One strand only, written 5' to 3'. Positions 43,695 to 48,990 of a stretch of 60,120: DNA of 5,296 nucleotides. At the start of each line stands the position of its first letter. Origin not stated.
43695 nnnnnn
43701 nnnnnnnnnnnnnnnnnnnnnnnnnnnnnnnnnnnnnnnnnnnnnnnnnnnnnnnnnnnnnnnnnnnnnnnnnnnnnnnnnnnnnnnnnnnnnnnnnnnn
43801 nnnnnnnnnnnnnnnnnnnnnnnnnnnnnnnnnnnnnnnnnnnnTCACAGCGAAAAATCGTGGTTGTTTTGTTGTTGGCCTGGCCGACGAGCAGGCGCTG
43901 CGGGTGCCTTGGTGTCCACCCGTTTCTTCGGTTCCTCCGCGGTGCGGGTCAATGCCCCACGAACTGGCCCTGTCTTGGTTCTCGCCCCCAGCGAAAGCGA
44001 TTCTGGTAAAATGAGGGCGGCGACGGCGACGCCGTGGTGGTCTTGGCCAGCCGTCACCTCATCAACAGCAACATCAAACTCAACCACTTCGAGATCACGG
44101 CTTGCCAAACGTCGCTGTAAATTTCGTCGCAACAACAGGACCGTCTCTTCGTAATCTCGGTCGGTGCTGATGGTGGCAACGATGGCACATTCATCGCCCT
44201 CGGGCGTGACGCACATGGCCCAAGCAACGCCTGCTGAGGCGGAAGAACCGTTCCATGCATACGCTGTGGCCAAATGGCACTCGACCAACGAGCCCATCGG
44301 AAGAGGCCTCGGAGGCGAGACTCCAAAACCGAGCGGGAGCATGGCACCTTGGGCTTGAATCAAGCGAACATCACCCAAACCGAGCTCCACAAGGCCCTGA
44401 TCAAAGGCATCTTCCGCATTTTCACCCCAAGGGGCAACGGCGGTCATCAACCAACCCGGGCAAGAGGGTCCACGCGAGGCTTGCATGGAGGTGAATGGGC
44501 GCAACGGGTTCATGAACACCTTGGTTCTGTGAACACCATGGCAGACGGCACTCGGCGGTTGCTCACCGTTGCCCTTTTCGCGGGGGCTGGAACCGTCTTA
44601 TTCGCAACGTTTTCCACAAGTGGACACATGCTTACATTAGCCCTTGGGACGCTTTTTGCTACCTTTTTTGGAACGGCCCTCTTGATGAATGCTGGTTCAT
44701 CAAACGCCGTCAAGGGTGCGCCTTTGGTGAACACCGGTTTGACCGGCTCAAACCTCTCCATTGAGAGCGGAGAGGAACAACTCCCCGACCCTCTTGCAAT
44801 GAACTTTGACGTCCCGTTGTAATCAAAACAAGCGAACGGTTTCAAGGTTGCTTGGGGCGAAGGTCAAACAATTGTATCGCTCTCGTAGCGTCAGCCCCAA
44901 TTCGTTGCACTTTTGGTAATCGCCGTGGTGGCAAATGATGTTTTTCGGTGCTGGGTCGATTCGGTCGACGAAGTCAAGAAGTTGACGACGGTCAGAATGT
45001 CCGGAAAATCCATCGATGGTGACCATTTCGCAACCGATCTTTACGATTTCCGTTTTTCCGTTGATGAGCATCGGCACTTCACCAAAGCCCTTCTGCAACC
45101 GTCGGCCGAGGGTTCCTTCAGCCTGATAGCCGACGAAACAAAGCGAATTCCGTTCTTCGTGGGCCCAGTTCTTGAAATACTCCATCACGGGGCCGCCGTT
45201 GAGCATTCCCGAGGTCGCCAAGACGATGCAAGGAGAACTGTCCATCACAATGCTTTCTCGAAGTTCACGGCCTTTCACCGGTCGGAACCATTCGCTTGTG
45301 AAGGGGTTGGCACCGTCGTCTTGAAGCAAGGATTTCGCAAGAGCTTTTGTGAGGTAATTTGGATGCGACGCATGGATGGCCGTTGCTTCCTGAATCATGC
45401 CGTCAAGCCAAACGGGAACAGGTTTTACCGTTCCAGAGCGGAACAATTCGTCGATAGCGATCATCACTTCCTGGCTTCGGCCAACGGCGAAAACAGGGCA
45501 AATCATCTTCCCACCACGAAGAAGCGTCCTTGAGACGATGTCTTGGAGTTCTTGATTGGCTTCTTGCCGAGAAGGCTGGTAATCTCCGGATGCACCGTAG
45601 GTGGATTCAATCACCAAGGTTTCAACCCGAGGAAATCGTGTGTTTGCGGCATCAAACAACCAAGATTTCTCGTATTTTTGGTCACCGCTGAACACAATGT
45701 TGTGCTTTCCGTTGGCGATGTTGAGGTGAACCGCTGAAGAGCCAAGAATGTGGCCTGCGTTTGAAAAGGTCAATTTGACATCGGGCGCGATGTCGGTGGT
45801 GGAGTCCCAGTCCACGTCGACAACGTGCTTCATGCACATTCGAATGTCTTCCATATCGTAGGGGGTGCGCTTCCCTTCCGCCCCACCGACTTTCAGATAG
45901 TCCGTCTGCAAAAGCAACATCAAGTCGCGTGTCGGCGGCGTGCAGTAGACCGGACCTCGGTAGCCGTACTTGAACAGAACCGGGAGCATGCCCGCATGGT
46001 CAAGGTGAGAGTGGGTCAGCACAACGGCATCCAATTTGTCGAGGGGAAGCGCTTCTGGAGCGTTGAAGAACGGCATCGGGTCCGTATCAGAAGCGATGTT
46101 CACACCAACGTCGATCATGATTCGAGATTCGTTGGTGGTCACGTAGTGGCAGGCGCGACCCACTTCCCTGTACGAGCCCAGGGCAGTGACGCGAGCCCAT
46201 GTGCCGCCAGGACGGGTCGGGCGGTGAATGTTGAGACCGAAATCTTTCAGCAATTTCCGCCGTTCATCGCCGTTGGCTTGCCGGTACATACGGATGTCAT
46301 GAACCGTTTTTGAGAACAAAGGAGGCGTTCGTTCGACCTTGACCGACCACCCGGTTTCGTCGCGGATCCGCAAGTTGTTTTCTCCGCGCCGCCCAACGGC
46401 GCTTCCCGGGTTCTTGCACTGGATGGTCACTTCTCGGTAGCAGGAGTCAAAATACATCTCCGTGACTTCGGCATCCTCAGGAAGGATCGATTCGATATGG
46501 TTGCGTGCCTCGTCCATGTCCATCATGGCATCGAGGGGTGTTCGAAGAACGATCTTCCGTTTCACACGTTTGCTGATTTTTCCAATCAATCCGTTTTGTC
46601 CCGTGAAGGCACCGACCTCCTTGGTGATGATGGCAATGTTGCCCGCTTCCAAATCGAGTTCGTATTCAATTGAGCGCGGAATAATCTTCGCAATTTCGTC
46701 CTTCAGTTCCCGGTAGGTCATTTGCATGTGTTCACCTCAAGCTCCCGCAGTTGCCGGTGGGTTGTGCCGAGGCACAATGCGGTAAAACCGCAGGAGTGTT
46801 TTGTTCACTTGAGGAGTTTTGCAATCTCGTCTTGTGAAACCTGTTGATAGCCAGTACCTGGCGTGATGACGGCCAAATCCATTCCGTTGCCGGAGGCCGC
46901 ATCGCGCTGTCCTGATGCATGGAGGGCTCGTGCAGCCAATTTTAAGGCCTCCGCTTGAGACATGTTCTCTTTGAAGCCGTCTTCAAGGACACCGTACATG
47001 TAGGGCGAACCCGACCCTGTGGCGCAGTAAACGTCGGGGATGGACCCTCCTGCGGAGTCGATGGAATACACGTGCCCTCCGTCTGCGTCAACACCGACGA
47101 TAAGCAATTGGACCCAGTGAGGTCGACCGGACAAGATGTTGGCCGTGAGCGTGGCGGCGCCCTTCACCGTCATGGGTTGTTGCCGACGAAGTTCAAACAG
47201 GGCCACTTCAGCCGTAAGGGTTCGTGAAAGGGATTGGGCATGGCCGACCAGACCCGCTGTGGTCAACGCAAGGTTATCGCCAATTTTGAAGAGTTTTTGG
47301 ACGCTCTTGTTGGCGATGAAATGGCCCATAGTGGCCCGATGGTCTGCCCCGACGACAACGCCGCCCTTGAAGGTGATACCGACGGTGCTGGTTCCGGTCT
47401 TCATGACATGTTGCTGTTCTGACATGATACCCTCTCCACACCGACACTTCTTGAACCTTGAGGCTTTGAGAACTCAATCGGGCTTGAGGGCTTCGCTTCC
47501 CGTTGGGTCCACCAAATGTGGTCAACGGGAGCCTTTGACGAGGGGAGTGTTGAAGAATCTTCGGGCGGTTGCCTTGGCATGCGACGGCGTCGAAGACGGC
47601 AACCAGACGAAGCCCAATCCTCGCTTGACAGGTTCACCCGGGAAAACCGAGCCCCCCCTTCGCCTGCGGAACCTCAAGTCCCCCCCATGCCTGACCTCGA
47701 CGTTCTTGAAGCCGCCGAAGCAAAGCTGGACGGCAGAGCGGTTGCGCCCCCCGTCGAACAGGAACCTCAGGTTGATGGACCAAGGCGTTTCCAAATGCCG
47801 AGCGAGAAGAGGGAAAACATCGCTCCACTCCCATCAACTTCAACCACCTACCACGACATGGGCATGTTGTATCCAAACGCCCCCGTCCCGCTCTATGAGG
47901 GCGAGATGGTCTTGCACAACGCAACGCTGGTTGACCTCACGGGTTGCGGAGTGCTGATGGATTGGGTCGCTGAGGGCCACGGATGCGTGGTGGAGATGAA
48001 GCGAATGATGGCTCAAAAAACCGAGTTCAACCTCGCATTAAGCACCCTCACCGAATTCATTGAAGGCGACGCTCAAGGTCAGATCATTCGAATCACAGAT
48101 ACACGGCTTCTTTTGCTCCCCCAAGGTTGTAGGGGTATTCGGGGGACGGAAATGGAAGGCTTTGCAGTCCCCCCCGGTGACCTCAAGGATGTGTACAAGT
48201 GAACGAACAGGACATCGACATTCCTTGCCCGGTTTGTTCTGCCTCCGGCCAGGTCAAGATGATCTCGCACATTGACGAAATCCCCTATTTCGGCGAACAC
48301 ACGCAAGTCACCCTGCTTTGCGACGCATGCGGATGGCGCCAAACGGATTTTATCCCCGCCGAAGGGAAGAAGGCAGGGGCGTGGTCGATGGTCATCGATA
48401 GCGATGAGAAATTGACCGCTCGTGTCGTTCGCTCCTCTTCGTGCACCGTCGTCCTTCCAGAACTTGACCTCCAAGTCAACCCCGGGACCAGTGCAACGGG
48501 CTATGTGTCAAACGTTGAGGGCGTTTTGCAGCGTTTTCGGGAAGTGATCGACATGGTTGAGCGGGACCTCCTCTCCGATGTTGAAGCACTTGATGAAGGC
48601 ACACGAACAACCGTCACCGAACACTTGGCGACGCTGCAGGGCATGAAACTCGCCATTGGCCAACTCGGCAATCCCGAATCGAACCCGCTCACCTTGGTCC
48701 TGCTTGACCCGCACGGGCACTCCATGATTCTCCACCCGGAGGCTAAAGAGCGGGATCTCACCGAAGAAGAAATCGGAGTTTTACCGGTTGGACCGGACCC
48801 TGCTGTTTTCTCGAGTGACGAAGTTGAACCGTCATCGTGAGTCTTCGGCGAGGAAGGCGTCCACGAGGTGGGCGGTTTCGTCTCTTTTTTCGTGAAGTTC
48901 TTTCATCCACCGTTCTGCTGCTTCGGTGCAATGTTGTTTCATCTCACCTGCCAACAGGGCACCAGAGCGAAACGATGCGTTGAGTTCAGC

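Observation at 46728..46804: Two mutually exclusive RNA folds between psmB and the termination factor aCPSF1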

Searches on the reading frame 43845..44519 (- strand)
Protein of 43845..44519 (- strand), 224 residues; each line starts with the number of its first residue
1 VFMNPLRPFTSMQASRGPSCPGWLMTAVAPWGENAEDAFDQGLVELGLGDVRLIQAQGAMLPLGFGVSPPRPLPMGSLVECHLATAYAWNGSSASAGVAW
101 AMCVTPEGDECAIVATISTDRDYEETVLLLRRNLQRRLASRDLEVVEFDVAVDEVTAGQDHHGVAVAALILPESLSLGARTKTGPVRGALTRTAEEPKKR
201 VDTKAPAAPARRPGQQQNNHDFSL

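Call 22: search_protein_families(library=pfam, proteins=[window:43845-44519:-])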
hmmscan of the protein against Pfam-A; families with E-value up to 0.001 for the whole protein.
window:43845-44519:- (224 aa): 1 family
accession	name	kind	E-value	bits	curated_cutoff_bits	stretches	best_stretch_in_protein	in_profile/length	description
PF01862.21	PvlArgDC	-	0.00048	20.5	22.7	1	34-171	16-160/161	Pyruvoyl-dependent arginine decarboxylase (PvlArgDC)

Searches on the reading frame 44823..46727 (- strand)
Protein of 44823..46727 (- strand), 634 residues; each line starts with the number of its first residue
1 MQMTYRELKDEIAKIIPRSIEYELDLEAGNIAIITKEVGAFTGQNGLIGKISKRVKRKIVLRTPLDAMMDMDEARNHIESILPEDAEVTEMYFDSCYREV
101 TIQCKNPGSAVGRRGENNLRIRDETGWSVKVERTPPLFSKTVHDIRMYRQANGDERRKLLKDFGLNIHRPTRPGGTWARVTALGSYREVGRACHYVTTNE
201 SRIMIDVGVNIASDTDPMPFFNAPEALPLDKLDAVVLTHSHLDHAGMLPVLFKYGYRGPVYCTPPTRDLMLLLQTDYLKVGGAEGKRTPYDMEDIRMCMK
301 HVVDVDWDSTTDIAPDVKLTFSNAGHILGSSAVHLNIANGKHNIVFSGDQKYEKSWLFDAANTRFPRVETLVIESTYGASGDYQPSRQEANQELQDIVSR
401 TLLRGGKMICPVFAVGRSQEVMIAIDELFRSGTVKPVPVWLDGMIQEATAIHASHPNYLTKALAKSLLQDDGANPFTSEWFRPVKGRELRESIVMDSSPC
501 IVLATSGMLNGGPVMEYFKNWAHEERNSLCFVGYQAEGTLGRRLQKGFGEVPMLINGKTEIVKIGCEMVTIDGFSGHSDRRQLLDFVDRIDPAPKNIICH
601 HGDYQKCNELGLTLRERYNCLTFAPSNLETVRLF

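Call 13: find_related_loci(query=window:44823-46727:-, collection=genome_contigs, flank=1500)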
Query window:44823-46727:- (634 aa) in genome_contigs; peptide patterns used: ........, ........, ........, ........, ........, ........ (x = any residue, [..] = any of these).
232 stretches matched a pattern; 221 encode a relative of the query (tblastn E <= 1e-3); the best 80 are kept; 80 distinct loci.
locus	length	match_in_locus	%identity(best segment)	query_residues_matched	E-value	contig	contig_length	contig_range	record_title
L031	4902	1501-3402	99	1-634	0e+0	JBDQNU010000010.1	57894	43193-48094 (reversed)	MAG: Poseidonia sp. isolate SFB_27S_18Nov15_50_19 NODE_10_length_57894_cov_9.274763, whole genome shotgun sequence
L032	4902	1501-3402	99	1-634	0e+0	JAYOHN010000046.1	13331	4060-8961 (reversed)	MAG: Poseidonia sp. isolate 139549_S151_rosella_bins.tsv.060 NODE_3949_length_13331_cov_6.697123, whole genome shotgun s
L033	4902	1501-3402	98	1-634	0e+0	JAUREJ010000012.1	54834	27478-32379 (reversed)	MAG: Poseidonia sp. isolate SFB_3D_100_22 NODE_12_length_54834_cov_4.902022, whole genome shotgun sequence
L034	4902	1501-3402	95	1-634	0e+0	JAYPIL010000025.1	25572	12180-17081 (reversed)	MAG: Poseidonia sp. isolate 139577_S178_maxbin_bins.tsv.038 NODE_1768_length_25572_cov_8.315633, whole genome shotgun se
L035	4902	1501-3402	94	1-634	0e+0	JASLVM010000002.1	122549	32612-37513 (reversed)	MAG: Poseidonia sp. isolate ETNP17_MAG_14 NODE_2_length_122549_cov_9.837027, whole genome shotgun sequence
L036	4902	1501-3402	94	1-634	0e+0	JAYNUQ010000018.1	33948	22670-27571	MAG: Candidatus Poseidoniales archaeon isolate 139536_S27_maxbin_bins.tsv.039 NODE_699_length_33948_cov_10.596967, whole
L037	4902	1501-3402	94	1-634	0e+0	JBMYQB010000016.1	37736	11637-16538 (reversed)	MAG: Poseidonia sp. isolate ME_XS_2305_bin_45 ME_XS_2305_bin_45_15, whole genome shotgun sequence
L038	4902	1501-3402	94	1-634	0e+0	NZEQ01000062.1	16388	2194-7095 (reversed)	MAG: Verrucomicrobiales bacterium isolate ARS100 13376, whole genome shotgun sequence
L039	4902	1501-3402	94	1-634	0e+0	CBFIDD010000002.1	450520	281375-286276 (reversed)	MAG: Poseidonia sp. isolate Co_bin_387_strict genome assembly, contig: Co_bin_387_strict_c2, whole genome shotgun sequen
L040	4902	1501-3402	93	1-634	0e+0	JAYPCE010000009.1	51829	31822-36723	MAG: Poseidonia sp. isolate 139581_S182_metabat_bins_sens.tsv.102 NODE_532_length_51829_cov_9.707846, whole genome shotg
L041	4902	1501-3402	93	1-634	0e+0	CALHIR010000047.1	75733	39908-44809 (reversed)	MAG: Candidatus Poseidoniaceae archaeon isolate S1_Bin_MAXBIN__140_1 genome assembly, contig: c_000000629874, whole geno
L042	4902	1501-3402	93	1-634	0e+0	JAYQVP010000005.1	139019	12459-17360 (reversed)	MAG: Poseidonia sp. isolate SD9010_S4_metabat_bins_sens.tsv.079 NODE_44_length_139019_cov_11.563290, whole genome shotgu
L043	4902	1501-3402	94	1-634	0e+0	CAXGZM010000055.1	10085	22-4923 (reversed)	MAG TPA_asm: uncultured euryarchaeote isolate SRR12479814_binner13_Refined_2 genome assembly, contig: ERZ4874012.328, wh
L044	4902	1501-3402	93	1-634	0e+0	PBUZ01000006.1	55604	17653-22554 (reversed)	MAG: Methanobacteriota archaeon isolate RS440 57229, whole genome shotgun sequence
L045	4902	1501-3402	93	1-634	0e+0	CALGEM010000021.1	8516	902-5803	MAG TPA_asm: uncultured euryarchaeote isolate ERR599053_bin.127_CONCOCT_v1.1_MAG genome assembly, contig: ERZ840905.1282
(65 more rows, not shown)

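Call 22: search_protein_families(library=pfam, proteins=[window:44823-46727:-])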
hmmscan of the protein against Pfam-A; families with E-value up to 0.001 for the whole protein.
window:44823-46727:- (634 aa): 6 families
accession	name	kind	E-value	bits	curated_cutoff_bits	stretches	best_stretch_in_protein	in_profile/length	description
PF10996.14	Beta-Casp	-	2.3e-31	109.3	27.7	1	419-544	2-120/120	Beta-Casp domain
PF07521.17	RMMBL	-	3.2e-13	49.9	21.6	1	562-617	2-55/63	Zn-dependent metallo-hydrolase RNA specificity domain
PF12706.13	Lactamase_B_2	-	1.9e-11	44.4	27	1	202-376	2-165/200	Beta-lactamase superfamily domain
PF16661.11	Lactamase_B_6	-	7e-11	42.3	27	1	197-358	3-170/193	Metallo-beta-lactamase superfamily domain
PF00753.33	Lactamase_B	-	2.3e-10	41.2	22.7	1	191-364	6-164/196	Metallo-beta-lactamase superfamily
PF17214.9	KH_TffA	-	1.2e-07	32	22.6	1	5-63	4-63/68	Transcription termination factor FttA, KH domain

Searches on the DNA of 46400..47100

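Call 5: search_rna_families(source=window, start=46400, end=47100, threshold=evalue, max_evalue=10)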
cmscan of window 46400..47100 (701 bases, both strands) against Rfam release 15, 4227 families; matches with E-value up to 10: 0.
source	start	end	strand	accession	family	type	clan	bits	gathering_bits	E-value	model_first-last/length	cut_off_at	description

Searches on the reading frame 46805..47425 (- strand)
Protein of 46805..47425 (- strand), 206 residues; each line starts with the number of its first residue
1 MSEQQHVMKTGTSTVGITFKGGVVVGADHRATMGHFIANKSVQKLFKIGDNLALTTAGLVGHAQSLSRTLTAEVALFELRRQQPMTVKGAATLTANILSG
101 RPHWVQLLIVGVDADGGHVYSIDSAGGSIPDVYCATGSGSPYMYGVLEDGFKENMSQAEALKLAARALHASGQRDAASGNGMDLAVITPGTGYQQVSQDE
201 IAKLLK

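Call 22: search_protein_families(library=pfam, proteins=[window:46805-47425:-])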
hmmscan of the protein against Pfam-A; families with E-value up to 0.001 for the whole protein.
window:46805-47425:- (206 aa): 2 families
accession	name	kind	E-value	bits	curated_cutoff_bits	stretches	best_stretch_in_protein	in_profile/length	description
PF00227.31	Proteasome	-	5.3e-52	176.7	22.4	1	8-187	1-189/189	Proteasome subunit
PF19404.4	DUF5977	-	0.0008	20.4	25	0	134-177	15-59/65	Family of unknown function (DUF5977)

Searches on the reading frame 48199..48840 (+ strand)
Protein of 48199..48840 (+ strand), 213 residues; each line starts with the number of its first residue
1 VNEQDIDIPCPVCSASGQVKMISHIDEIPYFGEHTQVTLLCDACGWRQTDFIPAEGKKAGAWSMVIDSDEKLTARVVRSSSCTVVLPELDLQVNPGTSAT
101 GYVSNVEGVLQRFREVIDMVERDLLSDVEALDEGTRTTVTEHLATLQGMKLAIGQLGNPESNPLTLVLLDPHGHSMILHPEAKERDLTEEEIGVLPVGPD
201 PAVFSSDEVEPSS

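Call 22: search_protein_families(library=pfam, proteins=[window:48199-48840:+])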
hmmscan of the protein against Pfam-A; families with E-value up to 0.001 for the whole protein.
window:48199-48840:+ (213 aa): 2 families
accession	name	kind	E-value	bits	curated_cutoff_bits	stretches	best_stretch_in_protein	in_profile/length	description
PF22794.1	jr-ZPR1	-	2.9e-17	63.2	27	1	71-189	2-110/125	ZPR1 jelly-roll domain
PF03367.19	Zn_ribbon_ZPR1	-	1.1e-05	25.1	23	1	8-50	7-47/56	ZPR1 zinc-finger domain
